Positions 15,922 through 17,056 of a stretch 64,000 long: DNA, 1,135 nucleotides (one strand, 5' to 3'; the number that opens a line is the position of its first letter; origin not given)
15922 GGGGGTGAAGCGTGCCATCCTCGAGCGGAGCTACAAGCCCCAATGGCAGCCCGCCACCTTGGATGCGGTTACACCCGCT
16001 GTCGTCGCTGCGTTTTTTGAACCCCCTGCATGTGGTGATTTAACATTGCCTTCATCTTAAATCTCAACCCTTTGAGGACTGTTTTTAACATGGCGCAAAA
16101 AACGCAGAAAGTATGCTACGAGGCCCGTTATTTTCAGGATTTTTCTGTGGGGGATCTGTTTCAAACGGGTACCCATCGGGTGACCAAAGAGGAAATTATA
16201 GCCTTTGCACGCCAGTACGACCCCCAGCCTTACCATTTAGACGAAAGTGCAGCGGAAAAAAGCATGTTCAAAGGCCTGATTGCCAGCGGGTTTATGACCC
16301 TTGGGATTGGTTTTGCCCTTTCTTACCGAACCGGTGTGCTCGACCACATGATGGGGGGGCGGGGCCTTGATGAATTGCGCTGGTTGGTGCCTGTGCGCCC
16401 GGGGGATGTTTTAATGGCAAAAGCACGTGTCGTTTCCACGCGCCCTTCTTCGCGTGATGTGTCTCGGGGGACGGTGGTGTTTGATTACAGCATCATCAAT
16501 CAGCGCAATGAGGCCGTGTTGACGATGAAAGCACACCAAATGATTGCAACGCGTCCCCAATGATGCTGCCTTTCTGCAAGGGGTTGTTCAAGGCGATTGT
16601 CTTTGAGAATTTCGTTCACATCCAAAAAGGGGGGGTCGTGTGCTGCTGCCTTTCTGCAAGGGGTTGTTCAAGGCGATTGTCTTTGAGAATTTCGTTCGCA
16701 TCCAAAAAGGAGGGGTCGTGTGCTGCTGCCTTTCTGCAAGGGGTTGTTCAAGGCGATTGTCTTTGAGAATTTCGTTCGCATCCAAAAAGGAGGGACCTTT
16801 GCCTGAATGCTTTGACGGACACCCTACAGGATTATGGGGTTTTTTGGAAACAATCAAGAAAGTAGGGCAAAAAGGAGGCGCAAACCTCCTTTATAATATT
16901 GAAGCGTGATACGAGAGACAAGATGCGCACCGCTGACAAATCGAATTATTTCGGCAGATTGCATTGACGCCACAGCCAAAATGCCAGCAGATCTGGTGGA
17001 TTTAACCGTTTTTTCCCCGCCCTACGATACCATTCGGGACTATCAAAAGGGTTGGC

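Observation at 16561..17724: Orphan MTase embedded in the valine/acyl-CoA catabolic operon, preceded by an 80-bp x3 repeat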

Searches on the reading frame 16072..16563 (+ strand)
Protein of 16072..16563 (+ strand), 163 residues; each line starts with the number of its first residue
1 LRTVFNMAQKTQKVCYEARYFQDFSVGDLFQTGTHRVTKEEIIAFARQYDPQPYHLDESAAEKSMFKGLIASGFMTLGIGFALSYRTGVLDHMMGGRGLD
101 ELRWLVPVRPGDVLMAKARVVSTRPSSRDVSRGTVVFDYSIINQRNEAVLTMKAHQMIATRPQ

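Call 4: search_protein_families(library=pfam, proteins=[window:16072-16563:+])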
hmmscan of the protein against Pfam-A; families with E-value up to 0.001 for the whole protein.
window:16072-16563:+ (163 aa): 2 families
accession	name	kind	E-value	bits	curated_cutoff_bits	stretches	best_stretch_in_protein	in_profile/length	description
PF01575.25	MaoC_dehydratas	-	8.4e-17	61.4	27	1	34-127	15-108/123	MaoC like domain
PF13452.11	FAS1_DH_region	-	7.4e-08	33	22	1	26-151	3-131/132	FAS1-like, dehydratase domain region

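Call 13: find_related_loci(query=window:16072-16560:+, collection=genome_contigs, flank=10000)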
Query window:16072-16560:+ (163 aa) in genome_contigs; peptide patterns used: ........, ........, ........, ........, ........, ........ (x = any residue, [..] = any of these).
195 stretches matched a pattern; 44 encode a relative of the query (tblastn E <= 1e-3); 44 distinct loci.
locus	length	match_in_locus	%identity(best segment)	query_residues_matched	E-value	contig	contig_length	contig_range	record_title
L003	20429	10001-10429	51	20-161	7e-40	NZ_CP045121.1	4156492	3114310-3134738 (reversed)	Rubrobacter marinus strain SCSIO 52915 chromosome, complete genome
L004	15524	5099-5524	50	19-159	1e-37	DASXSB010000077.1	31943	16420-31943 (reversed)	MAG TPA_asm: Candidatus Methylomirabilota bacterium isolate SMAG_U4655 k141_948184, whole genome shotgun sequence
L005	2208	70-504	47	20-163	1e-37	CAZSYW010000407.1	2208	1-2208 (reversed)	MAG TPA_asm: uncultured Rhodospirillaceae bacterium isolate SRP077602_co4_31 genome assembly, contig: NODE_117208_length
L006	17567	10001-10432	45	20-162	3e-36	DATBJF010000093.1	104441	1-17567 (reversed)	MAG TPA_asm: Candidatus Methylomirabilota bacterium isolate SMAG_U3913 k141_971286, whole genome shotgun sequence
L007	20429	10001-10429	43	20-161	4e-36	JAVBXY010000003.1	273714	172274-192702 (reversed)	MAG: Rhodocyclaceae bacterium isolate GS19 14, whole genome shotgun sequence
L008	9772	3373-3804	42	20-162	1e-35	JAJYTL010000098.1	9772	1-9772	MAG: Proteobacteria bacterium isolate DX2.bin11 NODE_5702_length_9772_cov_1.230482, whole genome shotgun sequence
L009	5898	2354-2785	44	20-162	3e-35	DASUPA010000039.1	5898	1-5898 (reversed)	MAG TPA_asm: Candidatus Methylomirabilota bacterium isolate SMAG_U1642 k141_686164, whole genome shotgun sequence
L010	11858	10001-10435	44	19-163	9e-35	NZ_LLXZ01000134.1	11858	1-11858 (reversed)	Bradyrhizobium jicamae strain PAC68 contig_37, whole genome shotgun sequence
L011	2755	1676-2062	47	19-147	1e-34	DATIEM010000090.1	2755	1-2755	MAG TPA_asm: Rhizomicrobium sp. isolate SMAG_U16369 k141_919905, whole genome shotgun sequence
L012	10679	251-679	45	20-161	4e-34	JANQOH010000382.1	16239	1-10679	MAG: Alphaproteobacteria bacterium isolate IP29b_bin.128 k99_3136792, whole genome shotgun sequence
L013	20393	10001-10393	45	21-150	9e-34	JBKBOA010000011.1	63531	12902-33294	MAG: Phreatobacter sp. isolate 21H_023.bin.51 NODE_551_length_63531_cov_4.978805, whole genome shotgun sequence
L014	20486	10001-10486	41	2-163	2e-33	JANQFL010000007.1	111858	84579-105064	MAG: Sneathiellales bacterium isolate PL23a_bin.86 k99_4485178, whole genome shotgun sequence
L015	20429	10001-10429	43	20-161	4e-33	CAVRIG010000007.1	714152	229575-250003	MAG: uncultured Alphaproteobacteria bacterium isolate MFD05684.bin.2.250 genome assembly, contig: contig_41756, whole ge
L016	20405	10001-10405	44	19-152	3e-31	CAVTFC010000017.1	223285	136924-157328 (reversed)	MAG: uncultured Candidatus Rokubacteria bacterium isolate MFD00962.bin.2.190 genome assembly, contig: contig_63785, whol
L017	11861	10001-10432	39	19-161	7e-31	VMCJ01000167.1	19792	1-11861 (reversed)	MAG: Rhodospirillales bacterium isolate 4_1 c_000000000703, whole genome shotgun sequence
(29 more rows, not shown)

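Call 21: list_cluster_members(proteins=[P0001, window:16090-16560:+, window:14061-14948:+, window:14969-16057:+])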
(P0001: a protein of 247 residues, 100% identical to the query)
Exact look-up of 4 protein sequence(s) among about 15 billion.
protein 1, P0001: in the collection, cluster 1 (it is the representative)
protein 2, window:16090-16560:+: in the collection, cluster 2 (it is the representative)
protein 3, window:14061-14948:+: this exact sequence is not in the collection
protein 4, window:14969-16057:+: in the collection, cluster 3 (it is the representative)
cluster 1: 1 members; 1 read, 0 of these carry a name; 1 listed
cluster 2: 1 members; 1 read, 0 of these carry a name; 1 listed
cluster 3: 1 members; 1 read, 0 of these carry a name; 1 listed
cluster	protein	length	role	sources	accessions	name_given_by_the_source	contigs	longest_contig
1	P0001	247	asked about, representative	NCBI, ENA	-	-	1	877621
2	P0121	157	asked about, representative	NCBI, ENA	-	-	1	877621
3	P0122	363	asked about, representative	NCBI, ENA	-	-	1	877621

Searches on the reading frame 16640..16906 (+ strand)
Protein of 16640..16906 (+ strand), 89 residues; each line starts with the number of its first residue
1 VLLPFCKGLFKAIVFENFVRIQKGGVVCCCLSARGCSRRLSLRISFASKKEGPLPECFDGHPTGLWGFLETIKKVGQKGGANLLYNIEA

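Call 22: search_protein_families(library=ncbifam, proteins=[window:16640-16906:+], max_evalue=0.01)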
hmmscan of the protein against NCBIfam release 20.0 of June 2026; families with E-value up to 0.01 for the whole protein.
window:16640-16906:+ (89 aa): 0 families
